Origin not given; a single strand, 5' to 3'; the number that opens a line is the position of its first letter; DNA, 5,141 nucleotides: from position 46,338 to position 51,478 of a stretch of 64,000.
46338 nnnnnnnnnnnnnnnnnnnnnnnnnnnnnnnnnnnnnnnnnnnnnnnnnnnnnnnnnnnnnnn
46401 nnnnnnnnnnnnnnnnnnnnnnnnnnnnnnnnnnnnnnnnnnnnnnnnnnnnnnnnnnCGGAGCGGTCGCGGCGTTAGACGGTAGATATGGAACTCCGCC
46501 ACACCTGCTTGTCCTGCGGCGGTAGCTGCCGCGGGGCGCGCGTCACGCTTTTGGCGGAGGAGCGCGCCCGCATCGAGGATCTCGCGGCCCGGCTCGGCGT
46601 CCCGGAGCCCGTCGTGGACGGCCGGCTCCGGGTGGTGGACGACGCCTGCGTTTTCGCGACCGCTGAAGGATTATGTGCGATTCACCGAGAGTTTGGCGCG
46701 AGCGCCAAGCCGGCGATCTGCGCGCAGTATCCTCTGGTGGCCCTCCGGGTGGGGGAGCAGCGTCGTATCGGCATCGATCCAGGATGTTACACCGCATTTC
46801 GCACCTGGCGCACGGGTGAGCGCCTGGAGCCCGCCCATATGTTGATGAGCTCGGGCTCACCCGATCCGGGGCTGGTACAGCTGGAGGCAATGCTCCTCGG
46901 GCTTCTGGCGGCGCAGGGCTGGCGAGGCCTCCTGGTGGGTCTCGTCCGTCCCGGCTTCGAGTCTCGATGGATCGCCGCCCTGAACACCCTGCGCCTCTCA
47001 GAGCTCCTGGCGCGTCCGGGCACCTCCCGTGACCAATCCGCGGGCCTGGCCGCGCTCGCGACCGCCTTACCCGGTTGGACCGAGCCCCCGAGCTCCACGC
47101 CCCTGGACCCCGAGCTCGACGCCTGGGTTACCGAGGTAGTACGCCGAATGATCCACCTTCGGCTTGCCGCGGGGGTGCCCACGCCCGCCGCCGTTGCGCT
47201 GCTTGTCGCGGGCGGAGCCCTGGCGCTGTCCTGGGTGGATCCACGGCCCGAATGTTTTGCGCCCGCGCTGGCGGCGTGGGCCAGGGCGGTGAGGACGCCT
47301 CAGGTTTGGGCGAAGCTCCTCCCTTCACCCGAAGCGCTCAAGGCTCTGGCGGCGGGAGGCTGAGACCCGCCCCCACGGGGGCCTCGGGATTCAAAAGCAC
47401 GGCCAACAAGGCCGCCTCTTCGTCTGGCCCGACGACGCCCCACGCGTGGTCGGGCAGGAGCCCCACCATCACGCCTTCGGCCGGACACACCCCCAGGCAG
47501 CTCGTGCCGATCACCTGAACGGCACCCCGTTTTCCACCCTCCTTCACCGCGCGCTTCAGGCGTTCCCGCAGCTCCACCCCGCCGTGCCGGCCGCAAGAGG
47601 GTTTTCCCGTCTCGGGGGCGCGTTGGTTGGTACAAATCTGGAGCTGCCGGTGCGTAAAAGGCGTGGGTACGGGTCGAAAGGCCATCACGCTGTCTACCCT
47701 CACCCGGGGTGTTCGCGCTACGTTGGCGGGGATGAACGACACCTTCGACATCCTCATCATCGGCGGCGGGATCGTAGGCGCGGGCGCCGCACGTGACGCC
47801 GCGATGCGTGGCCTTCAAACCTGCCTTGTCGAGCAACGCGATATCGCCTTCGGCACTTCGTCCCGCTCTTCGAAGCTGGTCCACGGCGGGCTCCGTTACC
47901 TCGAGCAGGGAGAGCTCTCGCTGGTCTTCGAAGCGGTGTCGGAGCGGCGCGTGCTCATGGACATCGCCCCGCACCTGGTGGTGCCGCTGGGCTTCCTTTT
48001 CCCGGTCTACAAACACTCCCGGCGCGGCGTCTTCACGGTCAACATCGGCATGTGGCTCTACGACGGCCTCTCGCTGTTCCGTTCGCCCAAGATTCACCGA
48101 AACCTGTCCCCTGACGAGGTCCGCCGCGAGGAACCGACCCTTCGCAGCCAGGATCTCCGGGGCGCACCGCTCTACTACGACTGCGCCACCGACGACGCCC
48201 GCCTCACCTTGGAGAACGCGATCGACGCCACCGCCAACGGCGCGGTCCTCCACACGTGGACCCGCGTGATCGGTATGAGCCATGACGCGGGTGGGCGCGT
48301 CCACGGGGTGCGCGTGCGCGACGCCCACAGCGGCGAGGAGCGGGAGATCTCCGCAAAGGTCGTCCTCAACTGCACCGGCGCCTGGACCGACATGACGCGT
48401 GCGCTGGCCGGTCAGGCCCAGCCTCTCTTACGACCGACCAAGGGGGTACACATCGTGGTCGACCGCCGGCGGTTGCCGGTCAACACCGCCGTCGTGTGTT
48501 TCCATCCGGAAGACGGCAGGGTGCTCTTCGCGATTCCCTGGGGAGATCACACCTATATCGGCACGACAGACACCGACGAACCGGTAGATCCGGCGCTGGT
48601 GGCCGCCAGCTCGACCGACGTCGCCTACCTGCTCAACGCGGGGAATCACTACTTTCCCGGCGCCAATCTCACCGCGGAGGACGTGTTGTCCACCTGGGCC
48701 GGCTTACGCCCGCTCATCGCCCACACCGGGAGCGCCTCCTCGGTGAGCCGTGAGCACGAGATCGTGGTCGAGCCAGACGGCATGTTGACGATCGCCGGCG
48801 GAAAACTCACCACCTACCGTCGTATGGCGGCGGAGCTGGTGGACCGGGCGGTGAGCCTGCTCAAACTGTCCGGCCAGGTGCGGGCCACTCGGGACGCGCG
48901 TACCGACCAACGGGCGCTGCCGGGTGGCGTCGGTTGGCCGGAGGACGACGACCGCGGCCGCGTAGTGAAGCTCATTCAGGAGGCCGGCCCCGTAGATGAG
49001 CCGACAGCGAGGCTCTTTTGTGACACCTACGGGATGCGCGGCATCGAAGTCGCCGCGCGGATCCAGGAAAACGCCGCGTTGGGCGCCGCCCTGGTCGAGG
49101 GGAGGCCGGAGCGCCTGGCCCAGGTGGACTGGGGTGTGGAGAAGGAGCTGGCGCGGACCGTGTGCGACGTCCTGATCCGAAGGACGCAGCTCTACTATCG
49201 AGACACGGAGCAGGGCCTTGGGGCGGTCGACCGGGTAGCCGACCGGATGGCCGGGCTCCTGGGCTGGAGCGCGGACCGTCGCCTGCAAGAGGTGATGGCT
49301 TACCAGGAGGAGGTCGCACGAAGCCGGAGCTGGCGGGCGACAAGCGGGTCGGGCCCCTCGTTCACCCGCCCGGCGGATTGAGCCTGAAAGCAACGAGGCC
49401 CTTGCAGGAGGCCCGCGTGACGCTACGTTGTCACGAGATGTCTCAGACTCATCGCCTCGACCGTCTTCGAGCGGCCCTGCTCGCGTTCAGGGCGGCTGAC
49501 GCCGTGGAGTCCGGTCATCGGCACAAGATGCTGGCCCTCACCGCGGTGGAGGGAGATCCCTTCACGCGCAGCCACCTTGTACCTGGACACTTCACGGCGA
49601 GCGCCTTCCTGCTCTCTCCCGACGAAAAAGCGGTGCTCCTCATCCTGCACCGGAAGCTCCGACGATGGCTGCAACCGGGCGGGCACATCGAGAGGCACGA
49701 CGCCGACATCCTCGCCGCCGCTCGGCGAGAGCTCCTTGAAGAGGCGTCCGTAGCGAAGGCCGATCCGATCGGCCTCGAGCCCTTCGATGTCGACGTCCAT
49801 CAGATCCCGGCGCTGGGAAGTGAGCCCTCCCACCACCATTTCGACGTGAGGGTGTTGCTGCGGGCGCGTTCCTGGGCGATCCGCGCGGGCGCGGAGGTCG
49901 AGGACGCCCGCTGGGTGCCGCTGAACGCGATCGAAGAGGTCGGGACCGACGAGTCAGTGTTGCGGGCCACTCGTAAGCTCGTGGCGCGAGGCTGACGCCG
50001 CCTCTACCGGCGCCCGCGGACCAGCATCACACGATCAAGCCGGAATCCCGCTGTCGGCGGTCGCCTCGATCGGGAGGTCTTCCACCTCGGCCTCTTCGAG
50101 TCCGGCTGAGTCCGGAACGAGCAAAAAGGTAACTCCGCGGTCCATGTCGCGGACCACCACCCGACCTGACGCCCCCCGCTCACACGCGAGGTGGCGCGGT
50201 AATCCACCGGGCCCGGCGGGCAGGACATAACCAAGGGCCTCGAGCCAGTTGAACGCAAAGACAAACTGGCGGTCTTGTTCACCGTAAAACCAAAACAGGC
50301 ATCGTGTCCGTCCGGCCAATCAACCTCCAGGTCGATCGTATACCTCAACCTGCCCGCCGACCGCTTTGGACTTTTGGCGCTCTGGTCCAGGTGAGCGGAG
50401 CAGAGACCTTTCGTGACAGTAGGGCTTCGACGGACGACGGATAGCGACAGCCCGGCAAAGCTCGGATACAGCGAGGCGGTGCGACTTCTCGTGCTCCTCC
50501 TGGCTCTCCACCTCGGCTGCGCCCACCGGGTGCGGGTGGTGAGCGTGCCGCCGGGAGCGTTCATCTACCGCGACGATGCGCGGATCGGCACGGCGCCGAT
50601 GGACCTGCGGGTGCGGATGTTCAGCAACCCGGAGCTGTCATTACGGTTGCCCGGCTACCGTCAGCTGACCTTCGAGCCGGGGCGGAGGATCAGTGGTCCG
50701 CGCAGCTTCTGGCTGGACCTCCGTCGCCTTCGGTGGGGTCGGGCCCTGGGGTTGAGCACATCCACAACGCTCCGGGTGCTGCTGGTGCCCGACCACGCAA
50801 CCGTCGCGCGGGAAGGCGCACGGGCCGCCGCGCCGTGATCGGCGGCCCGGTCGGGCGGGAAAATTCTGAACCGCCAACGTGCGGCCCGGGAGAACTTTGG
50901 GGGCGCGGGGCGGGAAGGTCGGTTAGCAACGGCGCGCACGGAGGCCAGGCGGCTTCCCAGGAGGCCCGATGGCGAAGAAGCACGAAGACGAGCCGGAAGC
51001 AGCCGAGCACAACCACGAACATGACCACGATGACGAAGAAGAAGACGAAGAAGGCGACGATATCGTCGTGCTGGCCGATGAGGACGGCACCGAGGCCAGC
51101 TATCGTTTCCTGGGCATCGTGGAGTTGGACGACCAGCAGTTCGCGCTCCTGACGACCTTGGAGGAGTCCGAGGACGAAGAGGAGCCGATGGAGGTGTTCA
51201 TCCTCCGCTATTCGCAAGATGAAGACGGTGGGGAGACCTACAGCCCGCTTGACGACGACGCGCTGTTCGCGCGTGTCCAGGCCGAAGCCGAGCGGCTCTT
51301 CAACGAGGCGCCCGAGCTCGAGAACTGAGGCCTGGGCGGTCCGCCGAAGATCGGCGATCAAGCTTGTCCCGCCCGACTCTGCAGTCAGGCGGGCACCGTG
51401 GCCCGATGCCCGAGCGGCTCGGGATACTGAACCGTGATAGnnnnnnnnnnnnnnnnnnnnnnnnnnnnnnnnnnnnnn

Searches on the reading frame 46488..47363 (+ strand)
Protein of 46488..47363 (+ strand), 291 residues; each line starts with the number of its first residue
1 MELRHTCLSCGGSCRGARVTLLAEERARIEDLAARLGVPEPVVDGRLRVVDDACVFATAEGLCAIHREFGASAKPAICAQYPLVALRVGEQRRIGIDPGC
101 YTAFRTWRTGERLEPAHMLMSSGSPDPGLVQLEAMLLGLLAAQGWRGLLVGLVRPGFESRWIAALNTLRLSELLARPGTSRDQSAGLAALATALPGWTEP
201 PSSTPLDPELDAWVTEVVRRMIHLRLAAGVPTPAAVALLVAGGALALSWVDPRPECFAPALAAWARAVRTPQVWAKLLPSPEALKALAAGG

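Call 10: search_protein_families(library=pfam, proteins=[window:46488-47363:+], max_evalue=0.001)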
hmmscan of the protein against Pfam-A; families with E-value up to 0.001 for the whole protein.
window:46488-47363:+ (291 aa): 1 family
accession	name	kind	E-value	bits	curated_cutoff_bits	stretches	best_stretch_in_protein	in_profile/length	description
PF03692.20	CxxCxxCC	-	0.00017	22.7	23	1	7-84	2-72/85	Putative zinc- or iron-chelating domain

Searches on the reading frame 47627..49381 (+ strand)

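Call 10: search_protein_families(library=pfam, proteins=[window:47627-49381:+], max_evalue=0.001)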
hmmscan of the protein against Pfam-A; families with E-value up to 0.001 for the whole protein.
window:47627-49381:+ (584 aa): 7 families
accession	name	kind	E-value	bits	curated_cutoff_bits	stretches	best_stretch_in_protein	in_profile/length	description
PF01266.30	DAO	-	6.8e-60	203.9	27.9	1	41-397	1-352/353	FAD dependent oxidoreductase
PF16901.10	DAO_C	-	1.8e-22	80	31.4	1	425-552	2-126/126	C-terminal domain of alpha-glycerophosphate oxidase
PF12831.13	FAD_oxidored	-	1.9e-09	37.8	27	1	41-80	1-40/416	FAD dependent oxidoreductase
PF01494.25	FAD_binding_3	-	1.4e-08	34.8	22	1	41-318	3-234/349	FAD binding domain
PF00890.30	FAD_binding_2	-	1.5e-06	28.1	20.4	0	41-79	1-39/414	FAD binding domain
PF13450.12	NAD_binding_8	-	0.00021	21.9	21.9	0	44-81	1-38/68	NAD(P)-binding Rossmann-like domain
PF07992.20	Pyr_redox_2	-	0.00037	20.4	26.1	0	40-254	1-111/291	Pyridine nucleotide-disulphide oxidoreductase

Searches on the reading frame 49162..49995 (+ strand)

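Call 48: search_protein_families(library=pfam, proteins=[window:49162-49995:+], max_evalue=1)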
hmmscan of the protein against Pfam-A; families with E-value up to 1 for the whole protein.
window:49162-49995:+ (277 aa): 1 family
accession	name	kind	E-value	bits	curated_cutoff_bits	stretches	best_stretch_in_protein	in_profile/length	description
PF00293.34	NUDIX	-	9e-13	48.8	21.1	1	144-257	4-118/134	NUDIX domain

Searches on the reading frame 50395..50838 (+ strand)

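Call 48: search_protein_families(library=pfam, proteins=[window:50395-50838:+], max_evalue=1)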
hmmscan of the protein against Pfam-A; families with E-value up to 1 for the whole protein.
window:50395-50838:+ (147 aa): 1 family
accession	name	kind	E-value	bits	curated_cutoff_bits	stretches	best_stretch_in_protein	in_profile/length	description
PF08308.17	PEGA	-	0.00067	20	20.8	1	46-92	4-50/71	PEGA domain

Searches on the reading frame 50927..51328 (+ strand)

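Call 71: search_protein_families(library=pfam, proteins=[window:50927-51328:+], max_evalue=0.1)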
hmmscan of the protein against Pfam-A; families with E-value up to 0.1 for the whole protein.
window:50927-51328:+ (133 aa): 1 family
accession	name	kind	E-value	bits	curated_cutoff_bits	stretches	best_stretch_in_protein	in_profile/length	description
PF06949.16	DUF1292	-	3.1e-13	50.8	24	1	52-125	1-74/75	Protein of unknown function (DUF1292)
